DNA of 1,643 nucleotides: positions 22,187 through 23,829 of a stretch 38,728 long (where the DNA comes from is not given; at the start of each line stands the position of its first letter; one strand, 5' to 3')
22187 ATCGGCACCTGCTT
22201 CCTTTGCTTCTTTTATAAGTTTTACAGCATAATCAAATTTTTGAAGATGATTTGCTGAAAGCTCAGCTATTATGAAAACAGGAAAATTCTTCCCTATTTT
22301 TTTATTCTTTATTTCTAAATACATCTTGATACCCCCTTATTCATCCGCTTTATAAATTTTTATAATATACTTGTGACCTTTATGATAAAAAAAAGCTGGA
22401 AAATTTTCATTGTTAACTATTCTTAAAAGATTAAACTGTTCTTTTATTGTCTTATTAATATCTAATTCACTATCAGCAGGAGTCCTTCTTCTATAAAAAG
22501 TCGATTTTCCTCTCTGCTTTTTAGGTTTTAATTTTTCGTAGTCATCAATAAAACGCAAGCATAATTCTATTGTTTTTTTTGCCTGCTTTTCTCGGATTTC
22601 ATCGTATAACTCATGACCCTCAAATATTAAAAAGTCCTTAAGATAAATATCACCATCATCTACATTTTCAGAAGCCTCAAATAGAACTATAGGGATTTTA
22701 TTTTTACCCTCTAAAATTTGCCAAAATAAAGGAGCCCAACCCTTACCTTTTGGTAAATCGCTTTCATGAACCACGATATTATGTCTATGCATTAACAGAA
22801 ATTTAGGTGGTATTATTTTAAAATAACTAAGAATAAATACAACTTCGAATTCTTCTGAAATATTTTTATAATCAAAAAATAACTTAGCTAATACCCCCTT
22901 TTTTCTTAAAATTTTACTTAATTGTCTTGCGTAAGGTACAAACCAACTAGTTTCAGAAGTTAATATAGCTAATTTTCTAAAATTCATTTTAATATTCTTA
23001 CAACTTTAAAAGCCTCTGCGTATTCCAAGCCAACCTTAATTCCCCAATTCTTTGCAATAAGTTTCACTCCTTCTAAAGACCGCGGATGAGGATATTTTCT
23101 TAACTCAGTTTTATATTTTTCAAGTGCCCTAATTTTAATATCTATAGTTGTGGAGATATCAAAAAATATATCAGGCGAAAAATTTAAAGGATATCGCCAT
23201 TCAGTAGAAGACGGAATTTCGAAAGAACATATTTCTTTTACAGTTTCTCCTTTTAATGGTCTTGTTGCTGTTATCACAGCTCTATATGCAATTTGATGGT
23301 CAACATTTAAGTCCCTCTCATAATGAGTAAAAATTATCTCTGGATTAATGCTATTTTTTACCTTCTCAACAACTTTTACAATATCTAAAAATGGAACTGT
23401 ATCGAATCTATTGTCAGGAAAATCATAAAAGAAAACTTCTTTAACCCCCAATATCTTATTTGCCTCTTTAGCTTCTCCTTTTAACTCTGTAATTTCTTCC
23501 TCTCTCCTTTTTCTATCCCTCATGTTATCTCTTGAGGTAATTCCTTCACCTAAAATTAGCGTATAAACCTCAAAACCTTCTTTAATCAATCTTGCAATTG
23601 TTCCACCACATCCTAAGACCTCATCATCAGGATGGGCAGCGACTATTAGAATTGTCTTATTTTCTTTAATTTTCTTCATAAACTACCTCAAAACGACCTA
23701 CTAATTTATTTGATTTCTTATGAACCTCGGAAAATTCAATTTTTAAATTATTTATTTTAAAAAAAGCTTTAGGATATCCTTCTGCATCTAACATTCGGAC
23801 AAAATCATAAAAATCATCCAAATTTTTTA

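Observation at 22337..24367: PseH-less pseudaminic acid pathway: a formyltransferase-like / PIG-L deacetylase / formyltransferase-like triad occupies the acetyltransferase slot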

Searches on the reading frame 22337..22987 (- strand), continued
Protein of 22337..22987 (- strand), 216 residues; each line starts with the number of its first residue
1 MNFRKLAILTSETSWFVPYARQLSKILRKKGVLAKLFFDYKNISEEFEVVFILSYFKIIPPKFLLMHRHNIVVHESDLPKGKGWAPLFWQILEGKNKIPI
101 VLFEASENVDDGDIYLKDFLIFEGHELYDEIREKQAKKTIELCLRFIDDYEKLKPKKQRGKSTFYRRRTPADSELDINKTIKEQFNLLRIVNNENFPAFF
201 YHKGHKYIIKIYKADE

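Call 55: fold_search(model_id=the predicted structure, library=pdb)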
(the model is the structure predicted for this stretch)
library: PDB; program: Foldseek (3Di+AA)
matches with E <= 10: 1459; with E <= 0.001: 141
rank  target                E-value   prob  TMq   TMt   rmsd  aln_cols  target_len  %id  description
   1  1zgh                  4.9e-12  1.00  0.75  0.72   3.2       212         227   22  Methionyl-tRNA formyltransferase from Clostridium thermocellum (released 2005-05-03)
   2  3tqq                  5.8e-12  1.00  0.73  0.54   4.5       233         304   21  Structure of the methionyl-tRNA formyltransferase (fmt) from Coxiella burnetii (released 2011-09-28)
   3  4iqf_B                9.6e-12  1.00  0.74  0.52   6.8       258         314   20  Crystal Structure of Methyionyl-tRNA Formyltransferase from Bacillus anthracis (released 2013-01-23)
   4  1yrw                  1.5e-11  1.00  0.69  0.54   4.7       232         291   18  Crystal Structure of E.coli ArnA Transformylase Domain (released 2005-04-12)
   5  4yfv_A                1.9e-11  1.00  0.67  0.60   4.7       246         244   21  X-ray structure of the 4-N-formyltransferase VioF from Providencia alcalifaciens O30 (released 2015-03-11)
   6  21ak_B                1.9e-11  1.00  0.64  0.52   5.6       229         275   17  Cryo-EM structure of the E. coli ArnA hexamer (released 2026-03-25)
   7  4iqf_A                2.6e-11  1.00  0.73  0.52   4.4       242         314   21  Crystal Structure of Methyionyl-tRNA Formyltransferase from Bacillus anthracis (released 2013-01-23)
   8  4iqf_C                2.9e-11  1.00  0.73  0.52   4.5       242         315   21  Crystal Structure of Methyionyl-tRNA Formyltransferase from Bacillus anthracis (released 2013-01-23)
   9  4yfv_B                3.3e-11  1.00  0.63  0.58   5.8       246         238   20  X-ray structure of the 4-N-formyltransferase VioF from Providencia alcalifaciens O30 (released 2015-03-11)
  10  5vyu_B                3.5e-11  1.00  0.68  0.61   5.2       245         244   18  Crystal structure of the WbkC N-formyltransferase from Brucella melitensis in complex with GDP-perosaminea and N-10-fo (released 2017-07-05)
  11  4yfy_A                5.4e-11  1.00  0.62  0.56   5.9       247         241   22  X-ray structure of the Viof N-formyltransferase from Providencia alcalifaciens O30 in complex with THF and TDP-Qui4N (released 2015-03-11)
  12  2bln_A                5.7e-11  1.00  0.66  0.50   5.2       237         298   19  N-terminal formyltransferase domain of ArnA in complex with N-5- formyltetrahydrofolate and UMP (released 2005-04-08)
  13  5j63_B                6.1e-11  1.00  0.68  0.51   4.8       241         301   19  Crystal Structure of the N-terminal N-formyltransferase Domain (residues 1-306) of Escherichia coli Arna in Complex wi (released 2016-05-25)
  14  4nv1_E                6.1e-11  1.00  0.69  0.63   5.7       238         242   18  Crystal structure of a 4-N formyltransferase from Francisella tularensis (released 2013-12-25)
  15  5vys_B                6.5e-11  1.00  0.70  0.63   4.6       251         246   16  Crystal structure of the WbkC N-formyltransferase (C47S variant) from Brucella melitensis (released 2017-07-05)
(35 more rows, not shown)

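Call 65: search_protein_families(library=pfam, proteins=[L116:2897-3481:-, L116:3514-4284:-, L116:2118-2945:-, L116:9656-10741:-, L137:914-1624:+, L137:1873-2337:-, L137:9253-9663:+, L139:6384-7082:+, L118:7535-8620:+, L139:1295-2464:+], max_evalue=0.001)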
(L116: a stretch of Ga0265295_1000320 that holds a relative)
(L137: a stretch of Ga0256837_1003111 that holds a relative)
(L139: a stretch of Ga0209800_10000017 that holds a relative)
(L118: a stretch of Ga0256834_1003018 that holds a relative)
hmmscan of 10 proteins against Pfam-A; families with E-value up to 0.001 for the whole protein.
L116:2897-3481:- (195 aa): 3 families
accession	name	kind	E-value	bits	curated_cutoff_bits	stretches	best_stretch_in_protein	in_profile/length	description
PF13649.12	Methyltransf_25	-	5.9e-06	27.3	27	1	53-137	2-92/97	Methyltransferase domain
PF13847.12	Methyltransf_31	-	3.4e-05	24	27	1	50-99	5-54/145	Methyltransferase domain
PF08242.18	Methyltransf_12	-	0.00075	20.6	30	0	54-133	2-87/98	Methyltransferase domain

L116:3514-4284:- (257 aa): 1 family
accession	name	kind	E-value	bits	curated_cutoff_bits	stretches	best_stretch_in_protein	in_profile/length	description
PF00669.25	Flagellin_N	-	1.7e-13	51.3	26.6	1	28-153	9-136/139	Bacterial flagellin N-terminal helical region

L116:2118-2945:- (276 aa): 3 families
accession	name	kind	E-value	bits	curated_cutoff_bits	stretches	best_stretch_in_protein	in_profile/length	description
PF12146.15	Hydrolase_4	-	3.2e-07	30.3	27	1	86-183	5-113/239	Serine aminopeptidase, S33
PF00561.26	Abhydrolase_1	-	3.9e-07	30.4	25.8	1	106-179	21-102/245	alpha/beta hydrolase fold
PF12697.13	Abhydrolase_6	-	1.2e-05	26.5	26.3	1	103-198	20-100/217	Alpha/beta hydrolase family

L116:9656-10741:- (362 aa): 1 family
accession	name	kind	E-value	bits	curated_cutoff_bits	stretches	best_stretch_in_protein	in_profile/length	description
PF04007.18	DUF354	-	5.7e-42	144.5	22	1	10-342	3-328/349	Protein of unknown function (DUF354)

L137:914-1624:+ (237 aa): 4 families
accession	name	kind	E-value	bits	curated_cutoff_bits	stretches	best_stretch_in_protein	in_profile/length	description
PF00106.31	adh_short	-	8.8e-33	113.9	26.6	1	9-188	1-190/195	short chain dehydrogenase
PF13561.12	adh_short_C2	-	5.8e-15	56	27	1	15-189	1-185/236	Enoyl-(Acyl carrier protein) reductase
PF01370.27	Epimerase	-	1.3e-07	31.8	20.9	1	12-88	2-76/240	NAD dependent epimerase/dehydratase family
PF08659.16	KR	-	0.00057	20.3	22.6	0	12-177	4-175/180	KR domain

L137:1873-2337:- (155 aa): 1 family
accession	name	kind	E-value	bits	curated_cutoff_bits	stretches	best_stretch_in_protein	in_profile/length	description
PF02561.19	FliS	-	1.6e-29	103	26.7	1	38-148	2-112/115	Flagellar protein FliS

L137:9253-9663:+ (137 aa): 2 families
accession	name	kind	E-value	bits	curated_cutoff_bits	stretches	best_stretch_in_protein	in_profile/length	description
PF14354.12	Lar_restr_allev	-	1.8e-05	25.3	28.6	1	50-94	5-44/58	Restriction alleviation protein Lar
PF19769.4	CPxCG_zf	-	0.00074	19.8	27.2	0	51-88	1-41/183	CPxCG-related zinc finger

L139:6384-7082:+ (233 aa): 1 family
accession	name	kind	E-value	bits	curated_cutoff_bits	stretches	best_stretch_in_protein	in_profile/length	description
PF02348.25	CTP_transf_3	-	1.2e-28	100.8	22.6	1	5-131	1-120/217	Cytidylyltransferase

L118:7535-8620:+ (362 aa): 3 families
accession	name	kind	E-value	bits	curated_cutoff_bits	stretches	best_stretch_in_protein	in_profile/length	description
PF00682.25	HMGL-like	-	4.9e-38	131.5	29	1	15-270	2-258/260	HMGL-like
PF02679.21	ComA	-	6.9e-06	26.1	25.2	1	98-203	21-130/243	(2R)-phospho-3-sulfolactate synthase (ComA)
PF07836.16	DmpG_comm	-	3.3e-05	23.8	27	1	282-340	3-61/63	DmpG-like communication domain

L139:1295-2464:+ (390 aa): 1 family
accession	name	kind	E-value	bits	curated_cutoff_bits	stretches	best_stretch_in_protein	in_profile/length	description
PF06837.17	Fijivirus_P9-2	-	0.00084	19.5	27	0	290-334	86-131/178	Fijivirus P9-2 protein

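Call 67: search_protein_families(library=ncbifam, proteins=[L155:1158-2327:+, L140:333-1484:+], max_evalue=0.00001)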
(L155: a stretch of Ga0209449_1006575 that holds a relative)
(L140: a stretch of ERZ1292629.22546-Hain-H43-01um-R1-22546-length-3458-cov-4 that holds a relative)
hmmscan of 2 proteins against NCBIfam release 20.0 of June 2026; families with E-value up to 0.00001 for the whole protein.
L155:1158-2327:+ (390 aa): 5 families
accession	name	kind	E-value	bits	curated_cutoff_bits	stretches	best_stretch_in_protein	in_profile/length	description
TIGR03585.1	PseH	equivalog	2.6e-42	144.6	93.1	1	238-375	2-138/156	UDP-4-amino-4,6-dideoxy-N-acetyl-beta-L-altrosamine N-acetyltransferase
TIGR00460.1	fmt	equivalog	2.9e-19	69.4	201.5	1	51-215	70-237/315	methionyl-tRNA formyltransferase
NF005414.0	PRK06988.1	equivalog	1.8e-18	66.6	316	1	29-226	39-247/311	formyltransferase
NF005998.1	PRK08125.1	equivalog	9.7e-18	63.9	777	1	60-223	75-241/649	bifunctional UDP-4-amino-4-deoxy-L-arabinose formyltransferase/UDP-glucuronic acid oxidase ArnA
NF005755.0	PRK07579.1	equivalog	3e-11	43.6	238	1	42-230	47-240/245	dTDP-4-amino-4,6-dideoxyglucose formyltransferase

L140:333-1484:+ (384 aa): 8 families
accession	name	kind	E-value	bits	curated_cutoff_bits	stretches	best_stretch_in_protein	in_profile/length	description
NF005998.1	PRK08125.1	equivalog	7.2e-22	77.5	777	1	33-212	64-244/649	bifunctional UDP-4-amino-4-deoxy-L-arabinose formyltransferase/UDP-glucuronic acid oxidase ArnA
NF005414.0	PRK06988.1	equivalog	5.1e-17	61.8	316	1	40-207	73-243/311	formyltransferase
TIGR03585.1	PseH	equivalog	2.5e-14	53.7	93.1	1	243-375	9-142/156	UDP-4-amino-4,6-dideoxy-N-acetyl-beta-L-altrosamine N-acetyltransferase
TIGR00460.1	fmt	equivalog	1e-13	51.1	201.5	1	39-190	74-228/315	methionyl-tRNA formyltransferase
TIGR01575.1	rimI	equivalog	1.4e-11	44.7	86.4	1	272-376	19-122/132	ribosomal protein S18-alanine N-acetyltransferase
NF040503.1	resist_ArsN1a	equivalog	4e-06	26.7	170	1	237-369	1-136/159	arsinothricin resistance N-acetyltransferase ArsN1 family A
NF007527.0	PRK10140.1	equivalog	4.3e-06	26.7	236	1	233-372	2-142/162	N-acetyltransferase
TIGR02406.1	ectoine_EctA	equivalog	4.6e-06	26.7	120.6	0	291-367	50-124/157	diaminobutyrate acetyltransferase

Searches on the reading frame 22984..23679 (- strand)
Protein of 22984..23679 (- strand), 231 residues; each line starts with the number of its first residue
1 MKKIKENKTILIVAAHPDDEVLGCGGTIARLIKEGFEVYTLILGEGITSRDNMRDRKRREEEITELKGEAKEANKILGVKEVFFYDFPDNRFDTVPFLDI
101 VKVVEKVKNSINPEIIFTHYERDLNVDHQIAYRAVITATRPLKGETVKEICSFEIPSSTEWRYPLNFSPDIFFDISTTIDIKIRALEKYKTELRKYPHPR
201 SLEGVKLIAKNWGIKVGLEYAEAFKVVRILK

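Call 3: search_protein_families(library=pfam, proteins=[window:22984-23679:-], max_evalue=0.01)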
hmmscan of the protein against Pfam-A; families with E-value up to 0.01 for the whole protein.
window:22984-23679:- (231 aa): 1 family
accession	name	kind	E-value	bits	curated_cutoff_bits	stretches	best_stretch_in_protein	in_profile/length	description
PF02585.22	PIG-L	-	4.5e-29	102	28.2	1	11-138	1-128/129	GlcNAc-PI de-N-acetylase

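Call 4: search_protein_families(library=ncbifam, proteins=[window:22984-23679:-], max_evalue=0.01)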
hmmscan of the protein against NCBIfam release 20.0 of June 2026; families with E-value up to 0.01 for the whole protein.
window:22984-23679:- (231 aa): 5 families
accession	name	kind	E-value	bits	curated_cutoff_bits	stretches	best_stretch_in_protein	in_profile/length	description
TIGR04001.1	thiol_BshB1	equivalog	4.7e-22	78.8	182.5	1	10-227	4-221/226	bacillithiol biosynthesis deacetylase BshB1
TIGR04000.1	thiol_BshB2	equivalog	1.2e-15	57.8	195.25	1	9-192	2-184/217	bacillithiol biosynthesis deacetylase BshB2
TIGR03446.1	mycothiol_Mca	equivalog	1.1e-06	28.5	277.15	1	10-84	3-80/283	mycothiol conjugate amidase Mca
NF002557.0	PRK02122.1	subfamily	2.5e-06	25.9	384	1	5-39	368-402/653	glucosamine-6-phosphate deaminase-like protein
TIGR03445.1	mycothiol_MshB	equivalog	2.6e-05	24.2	224.35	1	11-45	1-37/284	N-acetyl-1-D-myo-inositol-2-amino-2-deoxy-alpha-D-glucopyranoside deacetylase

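Call 7: search_solved_structures(query=window:22984-23679:-, max_evalue=1, show_alignments=1)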
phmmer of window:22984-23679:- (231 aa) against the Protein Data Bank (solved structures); distinct sequences matched with E-value up to 1: 15.
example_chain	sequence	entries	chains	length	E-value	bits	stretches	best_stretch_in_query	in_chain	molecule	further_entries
8bgn_A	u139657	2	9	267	7.5e-17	64.9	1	4-227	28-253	Diacetylchitobiose deacetylase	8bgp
8bgo_A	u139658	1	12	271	7.9e-17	64.8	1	4-227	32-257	Diacetylchitobiose deacetylase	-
1uan_A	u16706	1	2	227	2.1e-16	63.4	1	10-224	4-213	hypothetical protein TT1542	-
2ixd_A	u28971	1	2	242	1e-12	51.4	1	10-225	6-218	LMBE-RELATED PROTEIN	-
3wl4_A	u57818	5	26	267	1.4e-12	51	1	6-227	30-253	Uncharacterized protein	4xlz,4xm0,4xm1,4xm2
3we7_A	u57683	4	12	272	1.7e-12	50.6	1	4-227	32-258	Putative uncharacterized protein PH0499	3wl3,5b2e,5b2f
6p2t_A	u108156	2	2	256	2e-12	50.4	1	7-230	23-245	N-acetyl-alpha-D-glucosaminyl L-malate deacetylase 1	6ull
5cgz_A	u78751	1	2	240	1.9e-07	34.1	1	8-189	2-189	4-oxalmesaconate hydratase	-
5bmo_A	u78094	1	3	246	0.002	21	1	9-120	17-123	Putative uncharacterized protein LnmX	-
1q7t_A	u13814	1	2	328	0.022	17.6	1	5-45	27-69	hypothetical protein Rv1170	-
1q74_A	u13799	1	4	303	0.026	17.4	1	6-45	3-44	1D-myo-inositol 2-acetamido-2-deoxy-alpha-D-glucopyranoside Deacetylase (MshB)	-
4ewl_A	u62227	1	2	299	0.027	17.3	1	6-45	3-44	1D-myo-inositol 2-acetamido-2-deoxy-alpha-D-glucopyranoside deacetylase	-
6a53_A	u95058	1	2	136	0.25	14.2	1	25-98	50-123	Novel protein with potential Cupin domain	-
5tfz_A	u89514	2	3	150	0.33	13.8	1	25-98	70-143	dimethylsulfoniopropionate lyase DddK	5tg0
6a55_A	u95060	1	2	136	0.58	12.9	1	25-96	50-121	Novel protein with potential Cupin domain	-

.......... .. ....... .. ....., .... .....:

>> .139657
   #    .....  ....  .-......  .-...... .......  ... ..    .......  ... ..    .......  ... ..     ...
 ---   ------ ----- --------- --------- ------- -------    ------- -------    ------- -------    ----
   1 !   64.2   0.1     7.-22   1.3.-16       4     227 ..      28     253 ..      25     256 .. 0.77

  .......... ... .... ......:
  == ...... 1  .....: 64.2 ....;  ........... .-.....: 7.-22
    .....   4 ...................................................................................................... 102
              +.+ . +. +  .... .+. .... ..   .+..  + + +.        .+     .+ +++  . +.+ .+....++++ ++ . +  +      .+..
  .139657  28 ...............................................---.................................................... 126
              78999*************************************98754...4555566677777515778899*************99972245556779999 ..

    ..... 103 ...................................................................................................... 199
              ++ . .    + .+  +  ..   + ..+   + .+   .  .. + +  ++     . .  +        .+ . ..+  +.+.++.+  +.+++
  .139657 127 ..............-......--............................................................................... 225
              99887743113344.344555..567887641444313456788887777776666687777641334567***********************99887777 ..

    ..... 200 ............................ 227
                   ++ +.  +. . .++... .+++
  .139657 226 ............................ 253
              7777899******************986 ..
